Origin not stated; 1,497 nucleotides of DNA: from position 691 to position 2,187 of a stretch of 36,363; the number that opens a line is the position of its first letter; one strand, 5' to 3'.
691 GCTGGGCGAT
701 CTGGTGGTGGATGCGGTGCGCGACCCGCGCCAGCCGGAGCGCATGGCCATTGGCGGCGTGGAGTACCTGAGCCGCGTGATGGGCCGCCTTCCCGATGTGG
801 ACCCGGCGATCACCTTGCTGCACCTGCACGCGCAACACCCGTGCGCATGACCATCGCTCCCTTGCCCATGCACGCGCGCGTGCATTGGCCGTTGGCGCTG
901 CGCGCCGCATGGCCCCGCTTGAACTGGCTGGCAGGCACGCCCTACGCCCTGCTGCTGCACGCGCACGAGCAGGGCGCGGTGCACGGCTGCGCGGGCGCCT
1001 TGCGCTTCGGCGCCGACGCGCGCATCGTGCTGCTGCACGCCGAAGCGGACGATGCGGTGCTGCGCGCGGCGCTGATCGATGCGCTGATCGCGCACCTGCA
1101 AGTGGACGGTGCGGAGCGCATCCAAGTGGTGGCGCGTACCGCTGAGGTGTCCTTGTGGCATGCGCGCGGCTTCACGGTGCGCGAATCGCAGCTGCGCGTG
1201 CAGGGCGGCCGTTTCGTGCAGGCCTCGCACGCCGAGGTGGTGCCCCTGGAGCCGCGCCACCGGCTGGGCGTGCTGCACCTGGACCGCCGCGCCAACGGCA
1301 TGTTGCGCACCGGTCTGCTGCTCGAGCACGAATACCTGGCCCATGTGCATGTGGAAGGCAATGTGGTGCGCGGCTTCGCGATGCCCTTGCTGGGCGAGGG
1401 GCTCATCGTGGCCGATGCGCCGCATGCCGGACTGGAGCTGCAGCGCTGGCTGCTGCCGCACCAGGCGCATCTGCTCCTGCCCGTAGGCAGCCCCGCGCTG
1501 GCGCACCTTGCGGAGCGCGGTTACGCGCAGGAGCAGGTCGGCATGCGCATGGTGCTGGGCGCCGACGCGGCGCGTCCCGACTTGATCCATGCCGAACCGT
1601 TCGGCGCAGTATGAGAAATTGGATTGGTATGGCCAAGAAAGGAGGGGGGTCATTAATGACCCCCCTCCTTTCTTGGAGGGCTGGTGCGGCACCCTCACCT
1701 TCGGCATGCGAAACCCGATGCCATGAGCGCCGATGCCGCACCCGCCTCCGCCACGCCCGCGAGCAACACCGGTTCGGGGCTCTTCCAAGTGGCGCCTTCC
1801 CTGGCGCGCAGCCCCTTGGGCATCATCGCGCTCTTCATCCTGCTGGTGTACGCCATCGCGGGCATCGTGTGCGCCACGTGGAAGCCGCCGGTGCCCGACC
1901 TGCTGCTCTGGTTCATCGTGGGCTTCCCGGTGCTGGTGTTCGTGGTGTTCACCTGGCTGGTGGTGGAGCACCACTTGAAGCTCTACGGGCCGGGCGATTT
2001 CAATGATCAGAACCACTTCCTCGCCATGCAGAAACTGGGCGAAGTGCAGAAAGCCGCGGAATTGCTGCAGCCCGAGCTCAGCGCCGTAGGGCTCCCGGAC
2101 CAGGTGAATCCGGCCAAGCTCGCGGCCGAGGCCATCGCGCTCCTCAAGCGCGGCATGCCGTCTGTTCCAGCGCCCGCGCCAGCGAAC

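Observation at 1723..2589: pYEATS-like domain anchored to the membrane by two TM helices instead of being fused to an enzymatic effector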

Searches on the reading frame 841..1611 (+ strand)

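Call 4: search_protein_families(library=pfam, proteins=[window:841-1611:+], max_evalue=1)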
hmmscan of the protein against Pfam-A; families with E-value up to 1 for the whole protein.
window:841-1611:+ (257 aa): 2 families
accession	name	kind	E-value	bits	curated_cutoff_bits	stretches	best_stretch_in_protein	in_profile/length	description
PF13673.13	Acetyltransf_10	-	0.18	12.2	23.6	1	76-127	70-123/128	Acetyltransferase (GNAT) domain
PF09340.15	NuA4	-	0.18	12.1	25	1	161-179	26-44/78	Histone acetyltransferase subunit NuA4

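Call 5: search_protein_families(library=padloc, proteins=[window:841-1611:+], max_evalue=0.1)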
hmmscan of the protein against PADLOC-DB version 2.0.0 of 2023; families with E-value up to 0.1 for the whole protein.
window:841-1611:+ (257 aa): 0 families

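Call 6: search_protein_families(library=ncbifam, proteins=[window:841-1611:+], max_evalue=0.1)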
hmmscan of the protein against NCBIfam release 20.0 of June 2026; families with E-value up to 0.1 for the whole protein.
window:841-1611:+ (257 aa): 0 families

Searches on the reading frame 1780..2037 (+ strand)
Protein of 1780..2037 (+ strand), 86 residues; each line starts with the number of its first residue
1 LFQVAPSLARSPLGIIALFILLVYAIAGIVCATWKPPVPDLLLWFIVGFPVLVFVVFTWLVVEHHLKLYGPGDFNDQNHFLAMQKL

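Call 63: search_protein_representatives(protein=window:1780-2037:+)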
Query: 86 residues. Proteins with E-value up to 0.001 (for the whole library): 1276; up to 1e-10: 570; up to 1e-30: 2. The best 150 are listed.
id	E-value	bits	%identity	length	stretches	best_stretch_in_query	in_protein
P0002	1.8e-48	178.5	99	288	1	1-86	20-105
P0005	2.9e-34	133.0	79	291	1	8-85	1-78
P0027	2.2e-21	91.8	59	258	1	2-83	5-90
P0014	1.1e-20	89.5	58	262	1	2-85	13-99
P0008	2.1e-20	88.6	59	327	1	3-84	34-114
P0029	5.4e-20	87.3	58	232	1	2-81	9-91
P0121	7.8e-20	86.8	56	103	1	4-81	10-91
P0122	2.0e-19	85.5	58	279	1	2-81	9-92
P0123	2.5e-19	85.2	53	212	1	3-83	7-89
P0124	2.7e-19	85.1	50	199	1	3-84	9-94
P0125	3.4e-19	84.8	59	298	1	4-82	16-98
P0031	6.9e-19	83.8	59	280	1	3-82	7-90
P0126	1.8e-18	82.5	58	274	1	4-81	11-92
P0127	2.0e-18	82.3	52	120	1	4-82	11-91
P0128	2.7e-18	81.9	54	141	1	5-84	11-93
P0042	6.0e-18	80.8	58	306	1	4-81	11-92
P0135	1.0e-17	80.1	56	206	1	5-86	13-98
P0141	2.4e-17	78.9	49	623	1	4-85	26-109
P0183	4.5e-16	74.8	53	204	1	5-81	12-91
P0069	3.5e-15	71.9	54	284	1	4-81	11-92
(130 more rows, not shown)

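Call 67: search_protein_families(library=pfam, proteins=[P0141], max_evalue=0.01)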
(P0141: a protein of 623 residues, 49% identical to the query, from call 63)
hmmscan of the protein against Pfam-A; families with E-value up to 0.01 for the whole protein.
P0141 (623 aa): 3 families
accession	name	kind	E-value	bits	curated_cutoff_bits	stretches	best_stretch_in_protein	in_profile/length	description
PF13428.12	TPR_14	-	6.6e-05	23.7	23.5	0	315-354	3-42/44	Tetratricopeptide repeat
PF13424.12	TPR_12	-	0.0002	21.9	30.1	0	414-453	5-49/77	Tetratricopeptide repeat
PF14561.12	TPR_20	-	0.00062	20.5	25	1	330-376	5-51/90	Tetratricopeptide repeat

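Call 80: search_protein_families(library=padloc, proteins=[P0141], max_evalue=0.01)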
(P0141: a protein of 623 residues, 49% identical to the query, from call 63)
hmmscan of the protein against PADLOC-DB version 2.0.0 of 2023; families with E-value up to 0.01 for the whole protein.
P0141 (623 aa): 0 families

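Call 112: search_protein_families(library=phrogs, proteins=[P0124, P0183, P0135], max_evalue=0.001)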
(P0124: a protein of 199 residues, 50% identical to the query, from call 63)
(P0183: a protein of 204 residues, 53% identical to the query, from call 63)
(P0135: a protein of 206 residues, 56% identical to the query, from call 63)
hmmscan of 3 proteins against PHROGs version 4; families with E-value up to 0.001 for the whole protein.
P0124 (199 aa): 1 family
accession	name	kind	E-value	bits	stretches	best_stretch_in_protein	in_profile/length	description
phrog_26238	-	unknown function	6.5e-08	33.3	1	16-92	9-81/303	-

P0183 (204 aa): 1 family
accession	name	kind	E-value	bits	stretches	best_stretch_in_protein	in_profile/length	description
phrog_26238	-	unknown function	6.8e-08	33.3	1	17-99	9-86/303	-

P0135 (206 aa): 1 family
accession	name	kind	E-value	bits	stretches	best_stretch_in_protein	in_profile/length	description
phrog_26238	-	unknown function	2.3e-07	31.5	1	19-116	10-101/303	-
